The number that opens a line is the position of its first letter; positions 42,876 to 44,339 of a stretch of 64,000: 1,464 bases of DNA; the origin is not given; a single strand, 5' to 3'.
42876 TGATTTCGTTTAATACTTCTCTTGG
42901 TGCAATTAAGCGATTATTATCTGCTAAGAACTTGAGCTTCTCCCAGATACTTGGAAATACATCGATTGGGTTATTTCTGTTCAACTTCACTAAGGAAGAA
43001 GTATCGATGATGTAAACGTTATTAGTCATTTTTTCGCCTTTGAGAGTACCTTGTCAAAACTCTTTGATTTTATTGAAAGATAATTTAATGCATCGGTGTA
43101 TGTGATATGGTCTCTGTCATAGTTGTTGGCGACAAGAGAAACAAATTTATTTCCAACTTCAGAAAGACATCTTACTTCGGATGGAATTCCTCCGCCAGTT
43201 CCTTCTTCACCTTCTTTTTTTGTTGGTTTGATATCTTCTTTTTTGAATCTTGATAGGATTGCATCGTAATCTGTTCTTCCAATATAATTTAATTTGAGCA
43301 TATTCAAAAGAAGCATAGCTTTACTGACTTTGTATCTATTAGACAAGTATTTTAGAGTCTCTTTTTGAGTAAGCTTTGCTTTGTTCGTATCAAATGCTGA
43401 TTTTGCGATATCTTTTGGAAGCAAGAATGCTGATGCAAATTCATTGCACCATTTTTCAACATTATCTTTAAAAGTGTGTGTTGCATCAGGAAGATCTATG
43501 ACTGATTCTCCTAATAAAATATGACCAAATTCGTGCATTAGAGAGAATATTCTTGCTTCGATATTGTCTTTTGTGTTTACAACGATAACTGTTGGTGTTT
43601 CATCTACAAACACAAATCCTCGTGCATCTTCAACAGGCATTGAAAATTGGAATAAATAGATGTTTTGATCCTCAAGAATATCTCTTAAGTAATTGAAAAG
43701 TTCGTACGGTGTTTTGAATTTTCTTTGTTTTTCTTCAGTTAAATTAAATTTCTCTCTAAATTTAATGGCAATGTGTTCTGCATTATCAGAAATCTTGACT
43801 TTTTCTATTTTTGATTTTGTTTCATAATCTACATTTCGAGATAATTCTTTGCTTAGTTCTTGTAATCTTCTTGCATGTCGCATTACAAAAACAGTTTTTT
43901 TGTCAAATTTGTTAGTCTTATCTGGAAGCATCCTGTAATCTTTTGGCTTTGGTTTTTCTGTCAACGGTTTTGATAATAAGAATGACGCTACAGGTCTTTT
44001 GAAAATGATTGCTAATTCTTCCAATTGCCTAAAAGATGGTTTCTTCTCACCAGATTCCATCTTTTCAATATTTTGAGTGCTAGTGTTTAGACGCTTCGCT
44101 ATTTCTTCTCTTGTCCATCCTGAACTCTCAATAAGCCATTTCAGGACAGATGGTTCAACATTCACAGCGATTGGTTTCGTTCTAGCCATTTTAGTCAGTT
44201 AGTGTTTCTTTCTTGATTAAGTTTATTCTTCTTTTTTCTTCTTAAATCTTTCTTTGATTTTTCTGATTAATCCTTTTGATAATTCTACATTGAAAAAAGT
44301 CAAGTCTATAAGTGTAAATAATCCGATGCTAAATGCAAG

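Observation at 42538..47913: Low-GC defence island: RHH, MmeI-like Type IIG RM, small membrane protein, HTH-ImmA/IrrE and DUF4411, as one co-directional operon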

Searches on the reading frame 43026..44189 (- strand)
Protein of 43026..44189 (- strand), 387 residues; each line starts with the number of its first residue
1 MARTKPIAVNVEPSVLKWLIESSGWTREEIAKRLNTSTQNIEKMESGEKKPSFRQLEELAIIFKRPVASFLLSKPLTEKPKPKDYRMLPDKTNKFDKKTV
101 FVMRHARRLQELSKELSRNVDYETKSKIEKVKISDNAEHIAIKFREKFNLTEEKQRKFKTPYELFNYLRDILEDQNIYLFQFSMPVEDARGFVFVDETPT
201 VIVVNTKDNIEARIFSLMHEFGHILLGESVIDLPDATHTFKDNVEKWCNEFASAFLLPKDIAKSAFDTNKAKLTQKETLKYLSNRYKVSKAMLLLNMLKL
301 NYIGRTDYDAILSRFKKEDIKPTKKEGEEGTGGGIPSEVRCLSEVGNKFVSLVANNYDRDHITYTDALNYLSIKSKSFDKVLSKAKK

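Call 3: search_protein_families(library=pfam, proteins=[window:43026-44189:-], max_evalue=0.01)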
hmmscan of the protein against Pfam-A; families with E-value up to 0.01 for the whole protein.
window:43026-44189:- (387 aa): 4 families
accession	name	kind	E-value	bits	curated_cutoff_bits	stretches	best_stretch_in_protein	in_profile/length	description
PF06114.19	Peptidase_M78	-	1e-17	64.5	22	1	173-294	2-119/123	IrrE N-terminal-like domain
PF01381.28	HTH_3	-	1.2e-08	35.2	23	1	16-67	1-52/55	Helix-turn-helix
PF13560.12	HTH_31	-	1.1e-06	29.3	27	1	16-60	6-51/64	Helix-turn-helix domain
PF12844.13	HTH_19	-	0.0016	18.7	30.2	1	16-64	4-52/64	Helix-turn-helix domain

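Call 4: search_protein_families(library=padloc, proteins=[window:43026-44189:-], max_evalue=0.01)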
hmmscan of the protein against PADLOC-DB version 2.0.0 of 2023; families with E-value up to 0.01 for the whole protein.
window:43026-44189:- (387 aa): 19 families
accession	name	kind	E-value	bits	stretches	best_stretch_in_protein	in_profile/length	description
PDLC03945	RmrA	-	4.1e-23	80.2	1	21-321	12-314/394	-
PDLC03944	RmrA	-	5.1e-23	79.8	1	24-321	19-304/384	-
PDLC03951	RmrA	-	5.9e-23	79.5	1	13-306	10-291/400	-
PDLC03952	RmrA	-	3.8e-22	76.7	1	21-299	32-301/395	-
PDLC03954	RmrA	-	6.7e-21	72.6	1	10-302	9-292/380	-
PDLC03948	RmrA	-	1.8e-20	71.2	1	20-310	17-299/397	-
PDLC03949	RmrA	-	1.1e-19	68.6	1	13-325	4-290/363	-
PDLC03947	RmrA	-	2e-18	64.4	1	13-303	13-293/383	-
PDLC03943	RmrA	-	5.2e-18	63.3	1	24-320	15-292/370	-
PDLC04141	capP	-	1.2e-16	58.9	1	159-300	19-153/242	capP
PDLC03946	RmrA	-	1.3e-14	51.8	1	26-322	17-289/357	-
PDLC03956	RmrA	-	2.5e-11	41.3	1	26-301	24-287/399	-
PDLC03953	RmrA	-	2.9e-10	37.9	1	215-307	210-290/373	-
PDLC04776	PDC-M69B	-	1.4e-09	36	1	171-380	40-249/272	-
PDLC03955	RmrA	-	1.4e-09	35.7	1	3-289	12-279/371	-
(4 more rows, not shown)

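Call 5: search_protein_families(library=ncbifam, proteins=[window:43026-44189:-], max_evalue=0.01)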
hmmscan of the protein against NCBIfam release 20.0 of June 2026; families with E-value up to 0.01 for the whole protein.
window:43026-44189:- (387 aa): 3 families
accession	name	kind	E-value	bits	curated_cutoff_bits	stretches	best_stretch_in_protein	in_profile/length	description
NF052239.1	antitox_spr1629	equivalog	6.6e-23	81.4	335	1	21-321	12-314/377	spr1629 family repressor/antitoxin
NF041951.1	phage_RstR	subfamily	5.6e-05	23.4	80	1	19-64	10-55/108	RstR family transcriptional repressor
TIGR00270.2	TIGR00270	equivalog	0.0047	16.8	110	1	19-58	83-122/159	multiprotein bridging factor aMBF1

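Call 12: search_solved_structures(query=window:43026-44189:-, max_evalue=0.01, show_alignments=1)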
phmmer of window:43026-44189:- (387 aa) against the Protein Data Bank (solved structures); distinct sequences matched with E-value up to 0.01: 2.
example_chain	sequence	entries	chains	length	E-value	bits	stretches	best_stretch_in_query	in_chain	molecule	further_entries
9vzy_A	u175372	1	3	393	8.6e-22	81.1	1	11-383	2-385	HTH cro/C1-type domain-containing protein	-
8slm_A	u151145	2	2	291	0.0065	19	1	184-262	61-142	Zn dependent hydrolase fused to HTH domain, IrrE ortholog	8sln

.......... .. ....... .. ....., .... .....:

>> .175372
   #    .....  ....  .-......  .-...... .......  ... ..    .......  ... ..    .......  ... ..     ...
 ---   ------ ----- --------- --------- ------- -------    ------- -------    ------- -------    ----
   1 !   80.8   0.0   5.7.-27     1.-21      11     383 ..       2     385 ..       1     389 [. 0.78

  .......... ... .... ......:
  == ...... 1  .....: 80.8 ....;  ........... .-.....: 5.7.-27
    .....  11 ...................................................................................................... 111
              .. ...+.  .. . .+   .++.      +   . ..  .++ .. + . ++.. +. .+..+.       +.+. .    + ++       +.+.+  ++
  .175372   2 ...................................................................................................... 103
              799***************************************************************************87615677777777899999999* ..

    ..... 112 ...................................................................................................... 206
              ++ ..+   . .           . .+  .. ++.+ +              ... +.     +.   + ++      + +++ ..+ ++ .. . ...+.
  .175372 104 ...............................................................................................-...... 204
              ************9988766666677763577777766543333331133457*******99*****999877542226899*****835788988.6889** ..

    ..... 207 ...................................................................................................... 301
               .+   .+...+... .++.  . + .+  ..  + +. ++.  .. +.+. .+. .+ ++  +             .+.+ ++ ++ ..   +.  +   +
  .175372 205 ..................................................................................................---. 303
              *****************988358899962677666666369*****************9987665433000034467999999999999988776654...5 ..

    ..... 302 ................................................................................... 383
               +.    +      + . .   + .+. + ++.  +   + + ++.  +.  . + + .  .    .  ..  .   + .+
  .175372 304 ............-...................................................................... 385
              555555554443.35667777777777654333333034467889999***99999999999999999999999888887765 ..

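Call 38: find_homologous_proteins(query=window:43026-44189:-, max_evalue=1e-10)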
Query window:43026-44189:- (387 aa): 796 proteins with E <= 1e-10 among 4944 candidates; the best 120 are listed.
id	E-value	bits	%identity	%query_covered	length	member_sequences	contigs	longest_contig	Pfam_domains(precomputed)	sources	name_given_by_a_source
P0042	3.4e-251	851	100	100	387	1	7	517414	PF01381.29,PF06114.20,PF13560.13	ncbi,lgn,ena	-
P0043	4.4e-243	824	97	100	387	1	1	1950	PF01381.29,PF06114.20,PF13560.13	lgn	-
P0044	9.0e-238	806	95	100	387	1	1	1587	PF12844.14,PF01381.29,PF06114.20,PF13560.13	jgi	jgi:Zn-dependent peptidase ImmA (M78 family)/DNA-binding XRE family transcriptional regulator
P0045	8.6e-232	787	92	100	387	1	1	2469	PF01381.29,PF06114.20,PF13560.13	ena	-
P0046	3.0e-231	785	93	100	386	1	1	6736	PF01381.29,PF06114.20,PF13560.13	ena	-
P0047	9.0e-228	774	90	100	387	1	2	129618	PF01381.29,PF06114.20,PF13560.13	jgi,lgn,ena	-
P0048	1.1e-227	773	91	100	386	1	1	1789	PF01381.29,PF06114.20,PF13560.13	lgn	-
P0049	2.3e-226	769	91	100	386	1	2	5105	PF01381.29,PF06114.20,PF13560.13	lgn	-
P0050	1.5e-225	766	90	100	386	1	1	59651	PF06114.20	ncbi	-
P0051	1.0e-224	763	90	100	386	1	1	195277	PF01381.29,PF06114.20,PF13560.13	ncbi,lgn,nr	ncbi:MAG: XRE family transcriptional regulator [Candidatus Woesearchaeota archaeon]|nr:XRE family tr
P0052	5.2e-224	761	89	100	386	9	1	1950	PF01381.29,PF06114.20,PF13560.13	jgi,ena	-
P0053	1.3e-223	760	90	100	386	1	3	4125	PF12844.14,PF01381.29,PF06114.20,PF13560.13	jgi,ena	-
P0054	6.3e-223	758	89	100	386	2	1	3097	PF01381.29,PF06114.20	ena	-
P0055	7.2e-223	757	89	100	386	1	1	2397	PF01381.29,PF06114.20,PF13560.13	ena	-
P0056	4.2e-222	755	88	100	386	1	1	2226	PF01381.29,PF06114.20,PF13560.13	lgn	-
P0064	1.2e-210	717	84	100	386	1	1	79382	PF12844.14,PF01381.29,PF06114.20,PF13560.13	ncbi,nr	ncbi:ImmA/IrrE family metallo-endopeptidase [Candidatus Woesearchaeota archaeon]|nr:ImmA/IrrE family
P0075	2.4e-204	696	81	100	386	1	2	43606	PF01381.29,PF06114.20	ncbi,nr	ncbi:ImmA/IrrE family metallo-endopeptidase [archaeon]|nr:ImmA/IrrE family metallo-endopeptidase [Na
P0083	5.7e-183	626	75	100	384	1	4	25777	PF01381.29,PF06114.20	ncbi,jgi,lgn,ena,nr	ncbi:hypothetical protein AUJ68_04490 [Candidatus Woesearchaeota archaeon CG1_02_57_44]|nr:MAG: hypo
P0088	2.4e-174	598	71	99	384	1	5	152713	PF06114.20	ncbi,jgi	-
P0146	5.9e-157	541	65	99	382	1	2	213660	PF01381.29,PF06114.20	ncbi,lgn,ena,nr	ncbi:MAG: ImmA/IrrE family metallo-endopeptidase [Nanoarchaeota archaeon]|nr:ImmA/IrrE family metall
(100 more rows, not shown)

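Call 39: find_encoding_contigs(protein=P0047, flank=6000, max_places=1)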
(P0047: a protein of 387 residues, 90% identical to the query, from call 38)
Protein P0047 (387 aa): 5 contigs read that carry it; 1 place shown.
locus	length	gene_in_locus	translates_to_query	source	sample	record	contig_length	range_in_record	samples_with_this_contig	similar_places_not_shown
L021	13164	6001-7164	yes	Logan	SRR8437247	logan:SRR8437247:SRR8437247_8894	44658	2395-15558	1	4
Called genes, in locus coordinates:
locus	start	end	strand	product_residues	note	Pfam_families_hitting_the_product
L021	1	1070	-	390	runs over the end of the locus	PF22025:ThiI_fer, PF02926:THUMP, PF02568:ThiI, PF06508:QueC (faint)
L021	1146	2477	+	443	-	PF00753:Lactamase_B, PF02112:PDEase_II (weak), PF12706:Lactamase_B_2, PF22505:RNase_J_b_CASP, PF07521:RMMBL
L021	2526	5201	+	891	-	PF02384:N6_Mtase, PF20473:MmeI_Mtase, PF01170:UPF0020 (weak), PF07669:Eco57I, PF12950:TaqI_C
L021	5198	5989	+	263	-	PF02810:SEC-C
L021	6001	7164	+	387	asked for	PF01381:HTH_3, PF13560:HTH_31 (weak), PF06114:Peptidase_M78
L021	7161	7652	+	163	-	PF14367:DUF4411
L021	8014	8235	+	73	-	-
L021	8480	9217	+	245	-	PF00705:PCNA_N, PF04139:Rad9 (weak), PF02747:PCNA_C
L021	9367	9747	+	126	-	-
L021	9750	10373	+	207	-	-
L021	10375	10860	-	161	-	-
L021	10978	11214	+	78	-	-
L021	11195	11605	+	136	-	-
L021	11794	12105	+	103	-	-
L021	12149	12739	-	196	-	-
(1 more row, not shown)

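Call 40: find_encoding_contigs(protein=P0051, flank=6000, max_places=1)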
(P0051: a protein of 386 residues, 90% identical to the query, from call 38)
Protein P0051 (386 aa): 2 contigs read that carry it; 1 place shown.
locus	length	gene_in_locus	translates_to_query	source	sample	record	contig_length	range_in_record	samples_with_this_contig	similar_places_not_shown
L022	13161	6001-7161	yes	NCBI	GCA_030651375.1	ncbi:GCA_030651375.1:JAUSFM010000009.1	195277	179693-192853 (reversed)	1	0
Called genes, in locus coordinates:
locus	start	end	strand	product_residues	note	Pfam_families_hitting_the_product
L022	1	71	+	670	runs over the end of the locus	PF12161:HsdM_N, PF07669:Eco57I, PF02384:N6_Mtase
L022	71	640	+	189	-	-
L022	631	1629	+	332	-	-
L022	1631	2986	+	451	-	PF01420:Methylase_S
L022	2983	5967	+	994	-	PF04313:HSDR_N, PF00270:DEAD, PF04851:ResIII, PF18766:SWI2_SNF2, PF22679:T1R_D3-like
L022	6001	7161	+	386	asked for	PF01381:HTH_3, PF13560:HTH_31 (weak), PF06114:Peptidase_M78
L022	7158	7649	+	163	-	PF14367:DUF4411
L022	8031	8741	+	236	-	PF25231:DUF7847, PF10110:GPDPase_memb (weak)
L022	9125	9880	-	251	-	PF01978:TrmB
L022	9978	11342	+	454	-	PF00155:Aminotran_1_2, PF00266:Aminotran_5, PF01212:Beta_elim_lyase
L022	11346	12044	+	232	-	PF00891:Methyltransf_2, PF13489:Methyltransf_23 (weak), PF05401:NodS (weak), PF10017:Methyltransf_33, PF13847:Methyltransf_31, PF08241:Methyltransf_11, PF08242:Methyltransf_12, PF13649:Methyltransf_25, +1 more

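Call 41: find_encoding_contigs(protein=P0064, flank=6000, max_places=1)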
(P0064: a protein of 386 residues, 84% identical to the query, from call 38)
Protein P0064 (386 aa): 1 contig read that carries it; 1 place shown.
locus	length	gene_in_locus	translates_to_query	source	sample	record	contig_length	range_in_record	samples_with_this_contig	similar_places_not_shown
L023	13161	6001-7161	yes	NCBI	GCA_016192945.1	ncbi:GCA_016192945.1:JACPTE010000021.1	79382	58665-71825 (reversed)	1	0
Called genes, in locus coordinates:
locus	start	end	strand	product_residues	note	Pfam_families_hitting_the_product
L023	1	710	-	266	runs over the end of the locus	PF03966:Trm112p, PF01209:Ubie_methyltran, PF08003:Methyltransf_9 (weak), PF13489:Methyltransf_23, PF13847:Methyltransf_31, PF08241:Methyltransf_11, PF08242:Methyltransf_12, PF13649:Methyltransf_25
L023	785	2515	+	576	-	-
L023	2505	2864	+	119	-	-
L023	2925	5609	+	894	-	PF04313:HSDR_N (weak), PF02384:N6_Mtase, PF01170:UPF0020 (faint), PF20473:MmeI_Mtase, PF07669:Eco57I, PF12950:TaqI_C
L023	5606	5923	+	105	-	-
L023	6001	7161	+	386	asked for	PF01381:HTH_3 (weak), PF12844:HTH_19 (faint), PF13560:HTH_31 (weak), PF06114:Peptidase_M78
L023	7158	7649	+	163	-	PF14367:DUF4411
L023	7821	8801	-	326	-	PF03706:LPG_synthase_TM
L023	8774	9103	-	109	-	-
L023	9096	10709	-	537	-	-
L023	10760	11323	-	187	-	PF04011:LemA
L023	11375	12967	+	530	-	PF20990:DUF2207_C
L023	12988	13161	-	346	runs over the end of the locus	PF00348:polyprenyl_synt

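Call 42: find_encoding_contigs(protein=P0088, flank=6000, max_places=1)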
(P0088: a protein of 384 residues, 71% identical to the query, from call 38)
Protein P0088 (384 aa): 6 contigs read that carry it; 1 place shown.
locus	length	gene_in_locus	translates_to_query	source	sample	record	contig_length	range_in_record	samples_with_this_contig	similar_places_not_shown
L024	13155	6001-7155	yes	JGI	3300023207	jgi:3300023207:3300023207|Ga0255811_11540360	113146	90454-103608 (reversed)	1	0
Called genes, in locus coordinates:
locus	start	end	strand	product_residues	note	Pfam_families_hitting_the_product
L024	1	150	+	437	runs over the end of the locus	-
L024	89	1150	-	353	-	PF01008:IF-2B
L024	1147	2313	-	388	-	PF01676:Metalloenzyme, PF00884:Sulfatase (faint)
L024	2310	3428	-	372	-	PF03576:Peptidase_S58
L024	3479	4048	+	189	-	PF00156:Pribosyltran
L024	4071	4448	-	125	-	PF07366:SnoaL, PF12680:SnoaL_2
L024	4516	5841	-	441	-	PF00753:Lactamase_B, PF23023:Anti-Pycsar_Apyc1 (faint), PF12706:Lactamase_B_2, PF16661:Lactamase_B_6, PF10996:Beta-Casp, PF07521:RMMBL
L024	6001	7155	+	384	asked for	PF06114:Peptidase_M78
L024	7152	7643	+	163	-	PF14367:DUF4411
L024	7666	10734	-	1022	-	PF13620:CarboxypepD_reg (faint)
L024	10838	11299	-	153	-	-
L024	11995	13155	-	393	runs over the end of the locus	PF00999:Na_H_Exchanger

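Call 43: find_encoding_contigs(protein=P0146, flank=6000, max_places=1)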
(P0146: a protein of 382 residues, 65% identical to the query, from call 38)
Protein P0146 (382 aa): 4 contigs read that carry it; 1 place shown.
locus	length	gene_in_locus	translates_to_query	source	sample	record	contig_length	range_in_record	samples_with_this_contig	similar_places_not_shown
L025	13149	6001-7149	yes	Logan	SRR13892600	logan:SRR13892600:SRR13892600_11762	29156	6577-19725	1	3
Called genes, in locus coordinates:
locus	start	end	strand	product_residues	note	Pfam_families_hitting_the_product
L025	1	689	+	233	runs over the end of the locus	-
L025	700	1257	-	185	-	-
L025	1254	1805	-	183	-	-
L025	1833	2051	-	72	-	-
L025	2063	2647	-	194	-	-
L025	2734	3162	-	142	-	-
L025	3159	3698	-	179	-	PF01047:MarR (weak), PF01909:NTP_transf_2, PF18765:Polbeta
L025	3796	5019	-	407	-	-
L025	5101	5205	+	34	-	-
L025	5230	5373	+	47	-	-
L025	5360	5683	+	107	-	-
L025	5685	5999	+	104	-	-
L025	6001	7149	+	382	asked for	PF01381:HTH_3, PF06114:Peptidase_M78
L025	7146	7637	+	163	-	PF14367:DUF4411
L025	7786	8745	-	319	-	PF11611:DUF4352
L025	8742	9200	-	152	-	-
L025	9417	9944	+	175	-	PF21349:RUBY_RBDX (weak), PF22277:EncFtn-like (faint), PF02915:Rubrerythrin (weak), PF09537:DUF2383 (faint), PF13668:Ferritin_2 (weak), PF02915:Rubrerythrin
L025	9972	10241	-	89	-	PF14947:HTH_45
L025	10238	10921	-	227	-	-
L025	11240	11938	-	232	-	-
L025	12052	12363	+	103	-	-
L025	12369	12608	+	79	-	-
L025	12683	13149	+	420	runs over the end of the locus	-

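Call 50: find_encoding_contigs(protein=P0075, flank=6000, max_places=2)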
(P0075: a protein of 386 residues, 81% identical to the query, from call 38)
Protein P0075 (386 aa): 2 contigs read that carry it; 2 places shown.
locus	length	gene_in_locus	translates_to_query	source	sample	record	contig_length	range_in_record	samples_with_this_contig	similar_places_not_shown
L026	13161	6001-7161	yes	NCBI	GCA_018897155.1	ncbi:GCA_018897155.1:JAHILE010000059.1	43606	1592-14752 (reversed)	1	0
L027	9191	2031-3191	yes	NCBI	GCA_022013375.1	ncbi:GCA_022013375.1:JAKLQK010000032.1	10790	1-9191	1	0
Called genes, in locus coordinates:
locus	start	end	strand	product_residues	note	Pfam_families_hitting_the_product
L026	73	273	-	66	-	PF02811:PHP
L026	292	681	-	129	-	-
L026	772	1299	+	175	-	PF00013:KH_1, PF22675:KH-I_KHDC4-BBP (faint), PF21800:KH_KRR1_2nd, PF22891:KH_PNO1_2nd, PF00013:KH_1 (weak)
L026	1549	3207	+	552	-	PF02518:HATPase_c, PF13589:HATPase_c_3, PF09239:Topo-VIb_trans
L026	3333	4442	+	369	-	PF04406:TP6A_N, PF20768:Topo_VI_alpha, PF21180:TOP6A-Spo11_Toprim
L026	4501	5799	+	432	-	PF00089:Trypsin, PF13365:Trypsin_2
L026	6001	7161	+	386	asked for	PF01381:HTH_3 (weak), PF06114:Peptidase_M78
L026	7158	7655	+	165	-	PF14367:DUF4411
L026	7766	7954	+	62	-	-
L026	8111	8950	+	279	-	PF02498:Bro-N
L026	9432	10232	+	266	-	PF21349:RUBY_RBDX, PF02525:Flavodoxin_2, PF03358:FMN_red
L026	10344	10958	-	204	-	PF01073:3Beta_HSD (weak), PF01370:Epimerase, PF05368:NmrA, PF13460:NAD_binding_10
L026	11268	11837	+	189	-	PF01300:Sua5_yciO_yrdC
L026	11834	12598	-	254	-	-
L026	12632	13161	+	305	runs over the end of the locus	PF22025:ThiI_fer, PF02926:THUMP, PF02568:ThiI (weak)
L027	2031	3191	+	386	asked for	PF01381:HTH_3 (weak), PF06114:Peptidase_M78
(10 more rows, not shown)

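Call 51: find_encoding_contigs(protein=P0083, flank=6000, max_places=2)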
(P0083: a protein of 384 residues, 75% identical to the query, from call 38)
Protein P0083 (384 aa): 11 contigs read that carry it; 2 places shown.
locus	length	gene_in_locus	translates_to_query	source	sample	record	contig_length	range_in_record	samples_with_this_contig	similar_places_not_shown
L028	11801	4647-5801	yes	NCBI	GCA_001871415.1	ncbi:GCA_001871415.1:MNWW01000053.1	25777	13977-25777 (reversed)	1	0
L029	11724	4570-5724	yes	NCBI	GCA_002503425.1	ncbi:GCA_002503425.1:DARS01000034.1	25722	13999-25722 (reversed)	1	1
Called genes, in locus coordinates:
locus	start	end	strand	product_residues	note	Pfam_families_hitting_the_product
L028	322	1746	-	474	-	-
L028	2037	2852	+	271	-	PF01978:TrmB, PF11495:TrmB_EBD_N (weak)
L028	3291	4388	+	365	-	-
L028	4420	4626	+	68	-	-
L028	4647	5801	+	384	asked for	PF01381:HTH_3 (weak), PF06114:Peptidase_M78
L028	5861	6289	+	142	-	PF14367:DUF4411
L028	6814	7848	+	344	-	PF18152:DAHP_snth_FXD, PF00793:DAHP_synth_1, PF03102:NeuB (weak)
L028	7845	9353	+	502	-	PF13685:Fe-ADH_2, PF01761:DHQ_synthase, PF24621:DHQS_C, PF01817:CM_2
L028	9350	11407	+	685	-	PF01487:DHquinase_I, PF08501:Shikimate_dh_N, PF01488:Shikimate_DH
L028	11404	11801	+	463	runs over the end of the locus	PF00275:EPSP_synthase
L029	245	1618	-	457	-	-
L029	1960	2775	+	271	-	PF01978:TrmB, PF11495:TrmB_EBD_N (weak)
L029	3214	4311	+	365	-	-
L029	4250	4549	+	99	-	-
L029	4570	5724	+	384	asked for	PF01381:HTH_3 (weak), PF06114:Peptidase_M78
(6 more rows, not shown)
